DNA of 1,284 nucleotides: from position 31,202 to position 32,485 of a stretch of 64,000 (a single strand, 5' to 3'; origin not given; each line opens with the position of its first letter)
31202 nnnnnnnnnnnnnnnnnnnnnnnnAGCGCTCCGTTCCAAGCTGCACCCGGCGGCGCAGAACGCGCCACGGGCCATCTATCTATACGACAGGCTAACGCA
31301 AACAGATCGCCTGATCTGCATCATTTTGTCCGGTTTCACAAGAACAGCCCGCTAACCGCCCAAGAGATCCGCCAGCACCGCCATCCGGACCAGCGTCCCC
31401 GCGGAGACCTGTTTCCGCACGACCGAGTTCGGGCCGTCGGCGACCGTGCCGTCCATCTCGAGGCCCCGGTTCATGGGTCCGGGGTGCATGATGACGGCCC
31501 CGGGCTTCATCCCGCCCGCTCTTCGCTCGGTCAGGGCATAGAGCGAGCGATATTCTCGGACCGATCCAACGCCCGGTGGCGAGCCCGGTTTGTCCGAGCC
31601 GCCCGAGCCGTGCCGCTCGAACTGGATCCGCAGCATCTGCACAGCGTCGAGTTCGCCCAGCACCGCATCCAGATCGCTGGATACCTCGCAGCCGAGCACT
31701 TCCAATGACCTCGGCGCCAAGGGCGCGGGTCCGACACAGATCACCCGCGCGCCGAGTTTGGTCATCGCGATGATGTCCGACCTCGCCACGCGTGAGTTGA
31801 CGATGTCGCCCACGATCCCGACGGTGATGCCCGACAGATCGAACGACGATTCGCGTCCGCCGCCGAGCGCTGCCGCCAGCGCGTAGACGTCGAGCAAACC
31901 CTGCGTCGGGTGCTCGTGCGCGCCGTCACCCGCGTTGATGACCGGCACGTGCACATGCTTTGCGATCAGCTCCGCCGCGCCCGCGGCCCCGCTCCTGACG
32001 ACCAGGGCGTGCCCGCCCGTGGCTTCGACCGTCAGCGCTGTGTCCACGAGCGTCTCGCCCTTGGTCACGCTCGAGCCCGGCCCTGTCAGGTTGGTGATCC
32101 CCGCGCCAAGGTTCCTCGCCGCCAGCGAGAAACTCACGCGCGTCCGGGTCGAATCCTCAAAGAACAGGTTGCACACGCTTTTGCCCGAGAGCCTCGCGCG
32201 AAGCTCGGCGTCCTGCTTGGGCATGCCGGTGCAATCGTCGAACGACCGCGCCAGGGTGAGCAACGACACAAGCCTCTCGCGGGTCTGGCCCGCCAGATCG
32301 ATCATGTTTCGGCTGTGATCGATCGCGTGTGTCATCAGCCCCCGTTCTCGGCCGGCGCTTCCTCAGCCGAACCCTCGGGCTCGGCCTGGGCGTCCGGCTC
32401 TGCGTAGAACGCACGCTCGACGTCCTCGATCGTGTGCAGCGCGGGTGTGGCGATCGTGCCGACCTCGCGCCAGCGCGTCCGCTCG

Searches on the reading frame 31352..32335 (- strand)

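Call 73: search_protein_families(library=pfam, proteins=[window:31352-32335:-], max_evalue=0.00001)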
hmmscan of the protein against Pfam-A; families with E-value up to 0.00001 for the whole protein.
window:31352-32335:- (327 aa): 2 families
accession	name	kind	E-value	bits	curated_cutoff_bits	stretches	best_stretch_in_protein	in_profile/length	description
PF02729.26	OTCace_N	-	1.2e-36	126.5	29.9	1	9-153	1-146/148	Aspartate/ornithine carbamoyltransferase, carbamoyl-P binding domain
PF00185.30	OTCace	-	1.6e-16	61.1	29.4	1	169-322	2-155/157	Aspartate/ornithine carbamoyltransferase, Asp/Orn binding domain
